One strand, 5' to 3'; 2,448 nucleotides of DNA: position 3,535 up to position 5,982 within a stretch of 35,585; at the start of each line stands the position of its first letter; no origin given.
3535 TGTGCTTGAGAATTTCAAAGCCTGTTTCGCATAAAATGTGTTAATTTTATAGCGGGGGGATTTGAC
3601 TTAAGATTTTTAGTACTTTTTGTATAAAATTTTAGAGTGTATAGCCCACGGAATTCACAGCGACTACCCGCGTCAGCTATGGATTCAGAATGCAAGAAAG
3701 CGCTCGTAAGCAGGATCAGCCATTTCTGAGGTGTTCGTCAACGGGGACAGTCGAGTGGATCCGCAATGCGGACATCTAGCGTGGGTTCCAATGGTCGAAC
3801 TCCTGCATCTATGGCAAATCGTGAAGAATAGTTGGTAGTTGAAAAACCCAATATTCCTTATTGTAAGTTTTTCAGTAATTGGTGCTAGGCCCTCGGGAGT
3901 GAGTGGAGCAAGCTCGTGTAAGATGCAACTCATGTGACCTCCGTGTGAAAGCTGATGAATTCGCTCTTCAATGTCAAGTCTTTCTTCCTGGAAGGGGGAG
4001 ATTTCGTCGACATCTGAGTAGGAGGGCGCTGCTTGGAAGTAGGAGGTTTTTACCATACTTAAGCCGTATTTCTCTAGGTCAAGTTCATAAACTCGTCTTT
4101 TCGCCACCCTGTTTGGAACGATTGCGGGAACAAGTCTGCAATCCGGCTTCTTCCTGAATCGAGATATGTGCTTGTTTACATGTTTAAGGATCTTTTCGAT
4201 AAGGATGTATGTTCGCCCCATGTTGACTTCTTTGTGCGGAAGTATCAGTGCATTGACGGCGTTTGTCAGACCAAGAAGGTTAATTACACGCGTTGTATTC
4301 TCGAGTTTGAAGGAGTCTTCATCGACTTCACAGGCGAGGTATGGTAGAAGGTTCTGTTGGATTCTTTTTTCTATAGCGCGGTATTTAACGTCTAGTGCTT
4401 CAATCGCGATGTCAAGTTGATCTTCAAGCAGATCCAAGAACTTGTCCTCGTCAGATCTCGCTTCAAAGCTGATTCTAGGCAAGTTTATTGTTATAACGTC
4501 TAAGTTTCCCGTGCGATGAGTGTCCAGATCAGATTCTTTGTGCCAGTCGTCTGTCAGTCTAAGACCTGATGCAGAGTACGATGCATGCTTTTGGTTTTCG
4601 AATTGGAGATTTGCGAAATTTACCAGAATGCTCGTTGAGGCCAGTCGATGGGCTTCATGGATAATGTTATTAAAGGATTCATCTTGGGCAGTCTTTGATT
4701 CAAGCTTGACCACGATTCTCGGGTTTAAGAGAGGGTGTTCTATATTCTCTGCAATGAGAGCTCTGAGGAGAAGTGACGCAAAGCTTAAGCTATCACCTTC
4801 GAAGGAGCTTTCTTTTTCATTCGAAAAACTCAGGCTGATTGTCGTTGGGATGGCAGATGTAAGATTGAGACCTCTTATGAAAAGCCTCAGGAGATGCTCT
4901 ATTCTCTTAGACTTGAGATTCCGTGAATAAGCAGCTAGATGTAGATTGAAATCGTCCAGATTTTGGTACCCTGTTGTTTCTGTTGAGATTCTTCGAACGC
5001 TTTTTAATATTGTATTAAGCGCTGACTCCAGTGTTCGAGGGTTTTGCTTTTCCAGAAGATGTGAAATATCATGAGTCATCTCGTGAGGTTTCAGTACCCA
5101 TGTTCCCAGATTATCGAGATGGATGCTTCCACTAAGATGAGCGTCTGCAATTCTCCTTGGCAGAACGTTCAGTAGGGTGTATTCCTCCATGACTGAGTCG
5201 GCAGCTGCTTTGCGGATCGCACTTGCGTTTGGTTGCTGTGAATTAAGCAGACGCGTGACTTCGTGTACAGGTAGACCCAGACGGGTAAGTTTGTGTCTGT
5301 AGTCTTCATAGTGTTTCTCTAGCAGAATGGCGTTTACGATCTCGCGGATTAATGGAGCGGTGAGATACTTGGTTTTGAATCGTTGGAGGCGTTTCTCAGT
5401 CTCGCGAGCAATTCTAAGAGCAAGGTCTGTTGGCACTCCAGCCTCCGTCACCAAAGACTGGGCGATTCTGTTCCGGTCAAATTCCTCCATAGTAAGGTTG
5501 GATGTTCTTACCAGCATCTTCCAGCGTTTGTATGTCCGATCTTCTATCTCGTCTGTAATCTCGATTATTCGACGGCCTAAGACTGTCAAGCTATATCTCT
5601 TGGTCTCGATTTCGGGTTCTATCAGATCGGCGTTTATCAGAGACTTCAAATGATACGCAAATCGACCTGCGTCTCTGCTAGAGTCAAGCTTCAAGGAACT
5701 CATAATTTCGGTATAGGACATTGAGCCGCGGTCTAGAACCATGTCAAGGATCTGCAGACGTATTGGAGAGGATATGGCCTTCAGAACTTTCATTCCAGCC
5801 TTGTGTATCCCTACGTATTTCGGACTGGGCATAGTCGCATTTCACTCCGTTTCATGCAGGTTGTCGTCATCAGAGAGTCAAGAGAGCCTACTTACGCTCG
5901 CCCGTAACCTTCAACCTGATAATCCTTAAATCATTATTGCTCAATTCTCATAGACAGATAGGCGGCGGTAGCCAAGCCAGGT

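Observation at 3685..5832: Winged-helix + ATP-cone + catalytically dead NrdD paralogue directly upstream of the real nrdD: a possible RNR-derived nucleotide-sensing transcription factor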

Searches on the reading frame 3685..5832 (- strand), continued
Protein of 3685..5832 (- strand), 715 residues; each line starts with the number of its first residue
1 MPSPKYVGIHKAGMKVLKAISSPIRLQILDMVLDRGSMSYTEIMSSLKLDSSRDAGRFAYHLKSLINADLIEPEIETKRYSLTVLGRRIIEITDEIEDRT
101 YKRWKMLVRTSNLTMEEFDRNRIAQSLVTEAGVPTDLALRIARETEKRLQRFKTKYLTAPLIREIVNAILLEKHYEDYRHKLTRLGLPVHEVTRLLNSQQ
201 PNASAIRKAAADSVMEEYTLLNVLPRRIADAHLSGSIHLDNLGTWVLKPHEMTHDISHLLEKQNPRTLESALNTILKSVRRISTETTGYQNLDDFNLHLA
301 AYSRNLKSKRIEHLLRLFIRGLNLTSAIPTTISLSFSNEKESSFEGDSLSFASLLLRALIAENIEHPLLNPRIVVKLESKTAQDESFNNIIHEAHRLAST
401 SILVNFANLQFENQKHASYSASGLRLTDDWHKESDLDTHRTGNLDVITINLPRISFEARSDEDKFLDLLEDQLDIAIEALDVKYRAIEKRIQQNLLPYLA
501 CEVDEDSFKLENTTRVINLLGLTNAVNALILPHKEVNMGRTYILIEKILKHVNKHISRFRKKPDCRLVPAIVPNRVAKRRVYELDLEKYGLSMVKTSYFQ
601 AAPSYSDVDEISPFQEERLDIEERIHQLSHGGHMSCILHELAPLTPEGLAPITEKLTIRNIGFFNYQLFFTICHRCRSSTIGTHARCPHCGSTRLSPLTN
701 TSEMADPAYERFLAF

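Call 100: search_protein_families(library=ncbifam, proteins=[L143:3747-6401:+, L089:8583-10895:+, L143:1433-3535:+], max_evalue=0.00001)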
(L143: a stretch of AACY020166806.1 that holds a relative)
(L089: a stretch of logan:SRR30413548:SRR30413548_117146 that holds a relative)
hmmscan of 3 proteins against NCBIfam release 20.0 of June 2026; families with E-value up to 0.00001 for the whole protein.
L143:3747-6401:+ (884 aa): 24 families
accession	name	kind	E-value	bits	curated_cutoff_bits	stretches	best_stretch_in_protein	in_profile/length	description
NF006207.0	PRK08332.1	equivalog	1.7e-278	927.2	2400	3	471-830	1242-1599/1684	vitamin B12-dependent ribonucleotide reductase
TIGR02504.1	NrdJ_Z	equivalog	8.4e-220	731.4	399.95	1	131-793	2-606/606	adenosylcobalamin-dependent ribonucleoside-diphosphate reductase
NF005010.0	PRK06406.1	subfamily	7.5e-219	728.8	1125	2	12-598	4-558/771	vitamin B12-dependent ribonucleotide reductase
NF006417.0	PRK08665.1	equivalog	3.6e-213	710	961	2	247-803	60-583/759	vitamin B12-dependent ribonucleotide reductase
TIGR02506.1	NrdE_NrdA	equivalog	7.1e-114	381.5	341.05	2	416-779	239-609/616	ribonucleoside-diphosphate reductase subunit alpha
NF005122.0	PRK06556.1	equivalog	2.4e-99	333.4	859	2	386-805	286-720/960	vitamin B12-dependent ribonucleotide reductase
NF005544.0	PRK07207.1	equivalog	1e-98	331.4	965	3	421-810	540-932/965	ribonucleoside-diphosphate reductase subunit alpha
NF005991.0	PRK08115.1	equivalog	8.4e-93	311.9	854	2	422-877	431-851/858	vitamin B12-dependent ribonucleotide reductase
NF009029.0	PRK12365.1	equivalog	1.4e-86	291.5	1350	3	422-785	624-993/1046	ribonucleoside-diphosphate reductase subunit alpha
NF005101.0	PRK06539.1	equivalog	3.1e-78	263.6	988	2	422-790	394-765/822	ribonucleoside-diphosphate reductase subunit alpha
NF005736.0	PRK07562.1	equivalog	2.5e-75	253.9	1737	4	386-597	395-599/1222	vitamin B12-dependent ribonucleotide reductase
NF006577.0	PRK09102.1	equivalog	4.4e-71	239.9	620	2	220-601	35-416/604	ribonucleoside-diphosphate reductase subunit alpha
NF009028.0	PRK12364.1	equivalog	1.8e-70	238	1377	3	482-669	571-744/842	ribonucleoside-diphosphate reductase subunit alpha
NF005401.0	PRK06948.1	subfamily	1.6e-68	231.9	906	1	267-797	71-594/604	ribonucleotide reductase-like protein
NF006279.0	PRK08447.1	equivalog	1.5e-57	195.6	1082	2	482-666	497-679/789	ribonucleoside-diphosphate reductase subunit alpha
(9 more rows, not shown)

L089:8583-10895:+ (770 aa): 21 families
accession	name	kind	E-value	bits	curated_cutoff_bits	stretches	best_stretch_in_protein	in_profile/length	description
NF006417.0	PRK08665.1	equivalog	1.6e-175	585.5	961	1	50-769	18-758/759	vitamin B12-dependent ribonucleotide reductase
TIGR02504.1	NrdJ_Z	equivalog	9.1e-160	533.1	399.95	1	50-605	3-603/606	adenosylcobalamin-dependent ribonucleoside-diphosphate reductase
NF005991.0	PRK08115.1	equivalog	3.2e-117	392.6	854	2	260-613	426-784/858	vitamin B12-dependent ribonucleotide reductase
NF005010.0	PRK06406.1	subfamily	6.2e-112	375.3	1125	1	88-623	213-740/771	vitamin B12-dependent ribonucleotide reductase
NF005401.0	PRK06948.1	subfamily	1.5e-102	344.2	906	1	43-619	12-601/604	ribonucleotide reductase-like protein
TIGR02506.1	NrdE_NrdA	equivalog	4.2e-87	293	341.05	1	51-596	6-610/616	ribonucleoside-diphosphate reductase subunit alpha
NF005122.0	PRK06556.1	equivalog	1.7e-72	244.5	859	2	71-438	105-486/960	vitamin B12-dependent ribonucleotide reductase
NF006577.0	PRK09102.1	equivalog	1.9e-65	221.3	620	1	82-527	49-476/604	ribonucleoside-diphosphate reductase subunit alpha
NF006207.0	PRK08332.1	equivalog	9.4e-61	205.4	2400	2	312-609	1241-1563/1684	vitamin B12-dependent ribonucleotide reductase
NF005483.0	PRK07088.1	equivalog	1e-56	192.5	1214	2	259-599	406-750/764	ribonucleoside-diphosphate reductase subunit alpha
NF005736.0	PRK07562.1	equivalog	2.7e-56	190.9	1737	3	231-441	396-599/1222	vitamin B12-dependent ribonucleotide reductase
NF005101.0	PRK06539.1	equivalog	2.7e-55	187.8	988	3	257-441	386-566/822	ribonucleoside-diphosphate reductase subunit alpha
NF005544.0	PRK07207.1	equivalog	1.3e-54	185.4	965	2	257-438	533-711/965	ribonucleoside-diphosphate reductase subunit alpha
NF006665.0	PRK09209.1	equivalog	3e-51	174.6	1057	2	294-597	461-745/761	ribonucleoside-diphosphate reductase subunit alpha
NF009028.0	PRK12364.1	equivalog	6.2e-47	160.1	1377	2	346-600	585-829/842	ribonucleoside-diphosphate reductase subunit alpha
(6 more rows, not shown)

L143:1433-3535:+ (700 aa): 7 families
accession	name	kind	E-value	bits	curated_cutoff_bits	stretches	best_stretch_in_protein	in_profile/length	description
TIGR02487.1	NrdD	equivalog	3.2e-23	82.1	326.35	1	441-694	286-548/581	anaerobic ribonucleoside-triphosphate reductase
NF006126.0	PRK08270.1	equivalog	2.3e-15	55.9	548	1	441-694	398-649/684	ribonucleoside triphosphate reductase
NF005497.0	PRK07111.1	equivalog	8.1e-10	37.7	764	0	443-695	446-710/746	anaerobic ribonucleoside triphosphate reductase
NF006732.0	PRK09263.1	equivalog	1.6e-09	36.8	657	0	445-693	403-666/712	anaerobic ribonucleoside-triphosphate reductase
NF006358.0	PRK08579.1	equivalog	6.4e-09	34.5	585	1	444-694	332-589/624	anaerobic ribonucleoside triphosphate reductase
NF006127.0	PRK08271.1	equivalog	2e-08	33.2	545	1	450-695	356-594/631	anaerobic ribonucleoside-triphosphate reductase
TIGR02827.1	RNR_anaer_Bdell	equivalog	3.5e-06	25.8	568.3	1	444-695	323-565/596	anaerobic ribonucleoside-triphosphate reductase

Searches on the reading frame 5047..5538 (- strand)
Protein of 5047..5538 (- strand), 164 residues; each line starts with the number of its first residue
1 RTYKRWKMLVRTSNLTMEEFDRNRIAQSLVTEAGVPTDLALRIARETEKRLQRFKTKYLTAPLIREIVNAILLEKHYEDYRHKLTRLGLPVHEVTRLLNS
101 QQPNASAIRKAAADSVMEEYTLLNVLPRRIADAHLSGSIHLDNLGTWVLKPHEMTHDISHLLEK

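Call 69: search_solved_structures(query=window:5047-5538:-, max_evalue=10, show_alignments=5)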
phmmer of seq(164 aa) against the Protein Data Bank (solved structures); distinct sequences matched with E-value up to 10: 1.
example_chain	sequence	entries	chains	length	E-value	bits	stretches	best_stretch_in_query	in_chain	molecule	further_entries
5kes_A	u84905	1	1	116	0.22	15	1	63-104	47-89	DNA damage-inducible protein 1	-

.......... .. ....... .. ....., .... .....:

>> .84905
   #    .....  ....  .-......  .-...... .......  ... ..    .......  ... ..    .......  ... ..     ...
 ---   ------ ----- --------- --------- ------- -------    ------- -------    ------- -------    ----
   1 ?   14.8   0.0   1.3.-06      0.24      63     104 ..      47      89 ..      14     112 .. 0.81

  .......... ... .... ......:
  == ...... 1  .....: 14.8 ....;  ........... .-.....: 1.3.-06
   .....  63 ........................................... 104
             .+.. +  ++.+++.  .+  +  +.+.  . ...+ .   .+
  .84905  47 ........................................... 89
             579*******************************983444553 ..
